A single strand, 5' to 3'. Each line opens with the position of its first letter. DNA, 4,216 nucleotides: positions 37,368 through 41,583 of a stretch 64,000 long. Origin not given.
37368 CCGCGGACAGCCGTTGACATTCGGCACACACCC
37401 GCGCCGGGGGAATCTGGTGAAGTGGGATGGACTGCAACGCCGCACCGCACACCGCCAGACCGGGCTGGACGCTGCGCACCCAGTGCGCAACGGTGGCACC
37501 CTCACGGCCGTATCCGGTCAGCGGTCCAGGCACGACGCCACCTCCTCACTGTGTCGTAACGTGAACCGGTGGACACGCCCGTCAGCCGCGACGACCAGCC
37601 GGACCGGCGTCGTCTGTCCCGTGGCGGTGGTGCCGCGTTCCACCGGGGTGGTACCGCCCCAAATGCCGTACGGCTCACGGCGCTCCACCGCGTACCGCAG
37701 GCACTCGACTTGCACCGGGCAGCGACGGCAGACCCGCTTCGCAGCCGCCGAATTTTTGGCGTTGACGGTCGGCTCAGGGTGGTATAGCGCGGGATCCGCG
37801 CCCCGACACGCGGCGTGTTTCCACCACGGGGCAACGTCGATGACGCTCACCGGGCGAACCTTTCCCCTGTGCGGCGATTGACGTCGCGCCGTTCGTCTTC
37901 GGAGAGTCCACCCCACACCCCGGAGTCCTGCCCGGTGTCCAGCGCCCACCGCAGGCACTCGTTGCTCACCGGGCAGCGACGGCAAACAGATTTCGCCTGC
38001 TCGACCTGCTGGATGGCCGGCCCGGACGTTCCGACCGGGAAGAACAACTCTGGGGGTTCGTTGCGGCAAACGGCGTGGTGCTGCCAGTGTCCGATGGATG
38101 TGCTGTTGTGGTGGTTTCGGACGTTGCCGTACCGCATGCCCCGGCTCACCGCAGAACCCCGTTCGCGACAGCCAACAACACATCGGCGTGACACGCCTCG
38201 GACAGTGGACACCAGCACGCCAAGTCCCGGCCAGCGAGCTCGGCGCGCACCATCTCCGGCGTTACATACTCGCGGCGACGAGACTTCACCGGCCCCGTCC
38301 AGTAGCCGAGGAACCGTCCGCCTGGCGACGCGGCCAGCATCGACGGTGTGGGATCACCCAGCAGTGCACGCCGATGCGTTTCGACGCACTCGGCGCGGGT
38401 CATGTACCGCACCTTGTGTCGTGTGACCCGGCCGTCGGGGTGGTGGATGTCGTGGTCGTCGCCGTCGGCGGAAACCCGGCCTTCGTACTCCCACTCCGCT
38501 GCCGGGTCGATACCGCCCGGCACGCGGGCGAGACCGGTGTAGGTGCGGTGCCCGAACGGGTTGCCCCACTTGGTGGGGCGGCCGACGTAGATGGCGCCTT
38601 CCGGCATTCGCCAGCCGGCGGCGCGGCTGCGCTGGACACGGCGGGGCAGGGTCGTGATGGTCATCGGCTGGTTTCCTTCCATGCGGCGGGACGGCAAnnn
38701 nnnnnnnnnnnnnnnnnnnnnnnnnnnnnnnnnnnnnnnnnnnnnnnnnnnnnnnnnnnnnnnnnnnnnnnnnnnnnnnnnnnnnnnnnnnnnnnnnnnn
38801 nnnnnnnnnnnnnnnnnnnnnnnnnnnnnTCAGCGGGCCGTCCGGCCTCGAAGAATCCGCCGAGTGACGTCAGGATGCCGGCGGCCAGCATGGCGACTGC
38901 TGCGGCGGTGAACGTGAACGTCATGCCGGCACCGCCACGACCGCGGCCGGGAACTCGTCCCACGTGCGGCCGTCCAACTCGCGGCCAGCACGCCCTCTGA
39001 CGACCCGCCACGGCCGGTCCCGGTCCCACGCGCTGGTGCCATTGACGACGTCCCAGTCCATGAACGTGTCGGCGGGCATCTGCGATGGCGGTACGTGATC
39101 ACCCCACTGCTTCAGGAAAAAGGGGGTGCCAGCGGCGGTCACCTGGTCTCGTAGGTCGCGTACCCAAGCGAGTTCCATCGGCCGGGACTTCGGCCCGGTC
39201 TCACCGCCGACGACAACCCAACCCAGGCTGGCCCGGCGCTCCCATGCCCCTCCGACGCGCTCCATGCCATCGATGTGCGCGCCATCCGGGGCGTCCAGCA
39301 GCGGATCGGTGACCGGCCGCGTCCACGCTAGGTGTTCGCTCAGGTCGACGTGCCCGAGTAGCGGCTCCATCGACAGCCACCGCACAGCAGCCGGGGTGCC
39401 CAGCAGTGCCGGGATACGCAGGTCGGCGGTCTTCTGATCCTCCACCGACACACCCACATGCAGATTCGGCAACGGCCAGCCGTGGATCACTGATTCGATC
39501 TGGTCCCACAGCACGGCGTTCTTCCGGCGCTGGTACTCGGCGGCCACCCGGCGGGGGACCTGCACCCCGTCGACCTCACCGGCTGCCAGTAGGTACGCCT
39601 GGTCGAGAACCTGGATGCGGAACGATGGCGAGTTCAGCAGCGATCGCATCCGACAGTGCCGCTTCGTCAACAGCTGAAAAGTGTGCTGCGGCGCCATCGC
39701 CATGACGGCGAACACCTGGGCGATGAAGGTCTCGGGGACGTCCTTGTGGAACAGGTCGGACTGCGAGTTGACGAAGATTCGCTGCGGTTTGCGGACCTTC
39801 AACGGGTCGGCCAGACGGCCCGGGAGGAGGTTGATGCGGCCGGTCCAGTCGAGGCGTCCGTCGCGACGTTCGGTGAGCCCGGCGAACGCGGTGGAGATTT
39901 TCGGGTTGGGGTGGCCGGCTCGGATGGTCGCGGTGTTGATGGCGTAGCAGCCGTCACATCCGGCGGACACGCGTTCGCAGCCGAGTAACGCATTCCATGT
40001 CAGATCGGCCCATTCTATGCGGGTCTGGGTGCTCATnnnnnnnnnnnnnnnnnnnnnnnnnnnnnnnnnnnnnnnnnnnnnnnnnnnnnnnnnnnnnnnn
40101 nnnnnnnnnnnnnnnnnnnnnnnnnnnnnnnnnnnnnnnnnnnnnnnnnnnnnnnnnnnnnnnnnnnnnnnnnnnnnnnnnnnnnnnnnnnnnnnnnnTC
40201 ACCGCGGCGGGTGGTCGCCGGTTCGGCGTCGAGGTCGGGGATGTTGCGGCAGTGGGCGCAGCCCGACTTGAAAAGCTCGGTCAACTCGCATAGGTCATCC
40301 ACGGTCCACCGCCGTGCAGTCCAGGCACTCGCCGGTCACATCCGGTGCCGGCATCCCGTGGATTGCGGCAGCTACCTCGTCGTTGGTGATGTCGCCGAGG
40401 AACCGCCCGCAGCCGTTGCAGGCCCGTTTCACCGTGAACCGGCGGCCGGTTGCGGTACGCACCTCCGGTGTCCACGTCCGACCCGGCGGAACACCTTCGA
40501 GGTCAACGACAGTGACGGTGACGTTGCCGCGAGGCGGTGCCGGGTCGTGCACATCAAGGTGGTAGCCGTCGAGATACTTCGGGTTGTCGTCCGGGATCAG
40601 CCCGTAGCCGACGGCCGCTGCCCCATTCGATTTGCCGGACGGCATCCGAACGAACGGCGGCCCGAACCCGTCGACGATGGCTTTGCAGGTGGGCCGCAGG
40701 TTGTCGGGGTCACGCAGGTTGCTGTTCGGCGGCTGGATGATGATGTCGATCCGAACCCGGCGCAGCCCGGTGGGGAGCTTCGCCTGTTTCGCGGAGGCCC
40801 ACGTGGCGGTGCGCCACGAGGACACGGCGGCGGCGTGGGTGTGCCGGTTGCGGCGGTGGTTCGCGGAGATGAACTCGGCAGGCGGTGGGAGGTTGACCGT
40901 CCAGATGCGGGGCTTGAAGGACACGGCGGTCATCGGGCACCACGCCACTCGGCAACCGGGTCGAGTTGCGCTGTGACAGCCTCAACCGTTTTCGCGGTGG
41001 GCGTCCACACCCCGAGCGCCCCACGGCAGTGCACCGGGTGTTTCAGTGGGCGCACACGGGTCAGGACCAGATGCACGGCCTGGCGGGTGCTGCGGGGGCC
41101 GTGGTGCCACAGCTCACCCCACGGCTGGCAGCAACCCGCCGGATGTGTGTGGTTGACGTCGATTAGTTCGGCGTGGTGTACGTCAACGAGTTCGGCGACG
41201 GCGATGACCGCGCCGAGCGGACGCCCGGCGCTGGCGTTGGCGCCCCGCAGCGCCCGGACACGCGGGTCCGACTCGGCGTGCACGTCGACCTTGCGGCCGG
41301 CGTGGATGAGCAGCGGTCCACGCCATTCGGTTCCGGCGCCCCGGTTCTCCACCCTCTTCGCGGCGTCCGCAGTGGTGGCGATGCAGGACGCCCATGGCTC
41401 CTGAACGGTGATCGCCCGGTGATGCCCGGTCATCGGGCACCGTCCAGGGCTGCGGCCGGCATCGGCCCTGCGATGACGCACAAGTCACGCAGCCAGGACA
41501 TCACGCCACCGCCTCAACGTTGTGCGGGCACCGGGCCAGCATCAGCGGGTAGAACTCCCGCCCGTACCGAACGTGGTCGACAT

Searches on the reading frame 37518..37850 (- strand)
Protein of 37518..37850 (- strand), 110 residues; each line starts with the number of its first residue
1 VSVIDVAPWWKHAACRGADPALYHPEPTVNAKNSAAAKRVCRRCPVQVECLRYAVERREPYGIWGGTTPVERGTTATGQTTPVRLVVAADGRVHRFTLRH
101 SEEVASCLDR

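Call 14: search_protein_families(library=phrogs, proteins=[window:37518-37850:-], max_evalue=0.001)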
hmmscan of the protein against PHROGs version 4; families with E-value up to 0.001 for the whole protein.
window:37518-37850:- (110 aa): 13 families
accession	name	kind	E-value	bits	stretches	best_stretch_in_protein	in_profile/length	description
phrog_472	-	transcription regulation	5.5e-22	79.3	1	6-80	37-112/523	WhiB transcriptional factor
phrog_1333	-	unknown function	2.2e-19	71.2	1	5-83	16-93/166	-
phrog_14459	-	transcription regulation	1.6e-17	65.2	1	8-74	15-80/137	transcriptional regulator WhiB-like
phrog_12112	-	transcription regulation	1.9e-15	58.3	1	8-81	6-72/130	transcriptional regulator WhiB-like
phrog_10071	-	transcription regulation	1.9e-15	58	1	11-73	15-79/196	transcriptional regulator WhiB-like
phrog_14304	-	transcription regulation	1e-12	49.3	1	5-86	40-134/187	transcriptional regulator WhiB-like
phrog_9926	-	transcription regulation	5.6e-11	43.8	1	18-75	33-92/107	transcriptional regulator WhiB-like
phrog_8273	-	unknown function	3.1e-10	41.3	1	8-79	109-177/216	-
phrog_1821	-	transcription regulation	3.1e-06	28.1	1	8-56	15-62/89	transcriptional regulator WhiB-like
phrog_31604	-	transcription regulation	4.1e-06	27.6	1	36-72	40-75/181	transcriptional regulator WhiB-like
phrog_10802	-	transcription regulation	0.00019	22.5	1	7-64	7-66/96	transcriptional regulator WhiB-like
phrog_25610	-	transcription regulation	0.00039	21.5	1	36-72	32-70/83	transcriptional regulator WhiB-like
phrog_11832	-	unknown function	0.00046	20.8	0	44-68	3-27/33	-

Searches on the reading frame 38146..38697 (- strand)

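Call 14: search_protein_families(library=phrogs, proteins=[window:38146-38697:-], max_evalue=0.001)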
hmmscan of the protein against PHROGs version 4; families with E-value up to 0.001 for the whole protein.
window:38146-38697:- (183 aa): 2 families
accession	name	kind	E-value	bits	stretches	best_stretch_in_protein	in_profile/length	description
phrog_464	-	unknown function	1.4e-28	101.4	1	11-181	185-288/322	unknown function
phrog_32227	-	unknown function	1e-21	78.7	2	15-49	107-141/230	-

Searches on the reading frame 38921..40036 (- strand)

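Call 13: search_protein_families(library=phrogs, proteins=[window:38921-40036:-], max_evalue=0.001)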
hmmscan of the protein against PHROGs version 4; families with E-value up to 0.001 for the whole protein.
window:38921-40036:- (371 aa): 1 family
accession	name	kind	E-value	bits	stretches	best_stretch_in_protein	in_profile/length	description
phrog_2045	-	unknown function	2e-100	337.1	1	1-368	1-289/299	-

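Call 23: search_protein_families(library=ncbifam, proteins=[window:38921-40036:-], max_evalue=0.1)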
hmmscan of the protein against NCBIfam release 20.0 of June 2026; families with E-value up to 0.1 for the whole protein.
window:38921-40036:- (371 aa): 1 family
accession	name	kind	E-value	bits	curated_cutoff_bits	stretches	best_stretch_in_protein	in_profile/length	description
TIGR04471.1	rSAM_mob_pairA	equivalog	7.7e-08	32.1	355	2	271-310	155-196/220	radical SAM mobile pair protein A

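Call 25: search_protein_families(library=pfam, proteins=[window:38921-40036:-], max_evalue=1)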
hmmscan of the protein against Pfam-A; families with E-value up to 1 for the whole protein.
window:38921-40036:- (371 aa): 2 families
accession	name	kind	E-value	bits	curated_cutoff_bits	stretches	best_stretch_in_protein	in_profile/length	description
PF07505.17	DUF5131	-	3.6e-81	272.7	28.9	1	4-363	1-243/243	Protein of unknown function (DUF5131)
PF10371.14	EKR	-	0.22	11.8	27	0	309-338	25-50/55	Domain of unknown function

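Call 82: search_protein_families(library=padloc, proteins=[window:38921-40036:-], max_evalue=0.01)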
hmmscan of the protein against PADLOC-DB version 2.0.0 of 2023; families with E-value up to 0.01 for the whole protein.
window:38921-40036:- (371 aa): 2 families
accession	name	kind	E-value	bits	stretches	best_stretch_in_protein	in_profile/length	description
PDLC04639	PDC-M41B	-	9.4e-63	209.8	3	3-136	3-120/241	-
PDLC04569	PDC-M30B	-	8.1e-59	197.1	3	4-136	3-120/241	-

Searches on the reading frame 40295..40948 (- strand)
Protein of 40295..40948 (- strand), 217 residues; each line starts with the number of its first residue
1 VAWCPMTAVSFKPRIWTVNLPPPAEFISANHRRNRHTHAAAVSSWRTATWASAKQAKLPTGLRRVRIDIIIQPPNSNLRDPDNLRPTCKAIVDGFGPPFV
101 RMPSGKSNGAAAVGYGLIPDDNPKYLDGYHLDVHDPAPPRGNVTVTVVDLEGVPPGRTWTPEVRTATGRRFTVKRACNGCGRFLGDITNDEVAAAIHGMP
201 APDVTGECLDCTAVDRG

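Call 13: search_protein_families(library=phrogs, proteins=[window:40295-40948:-], max_evalue=0.001)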
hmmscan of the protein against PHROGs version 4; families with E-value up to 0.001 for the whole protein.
window:40295-40948:- (217 aa): 2 families
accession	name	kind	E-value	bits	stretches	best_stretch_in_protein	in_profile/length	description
phrog_34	-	DNA, RNA and nucleotide metabolism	1.7e-16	61.7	1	17-157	76-201/259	RusA-like Holliday junction resolvase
phrog_9203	-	DNA, RNA and nucleotide metabolism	8.9e-06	26.9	1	27-95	64-131/169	RusA-like Holliday junction resolvase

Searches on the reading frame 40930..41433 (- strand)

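Call 13: search_protein_families(library=phrogs, proteins=[window:40930-41433:-], max_evalue=0.001)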
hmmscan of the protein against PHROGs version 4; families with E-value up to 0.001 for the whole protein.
window:40930-41433:- (167 aa): 2 families
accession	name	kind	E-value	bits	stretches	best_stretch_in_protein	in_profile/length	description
phrog_3193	-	unknown function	1.1e-27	98.3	1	6-158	86-219/269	-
phrog_38277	-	unknown function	0.0009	19.8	0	35-100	130-192/243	-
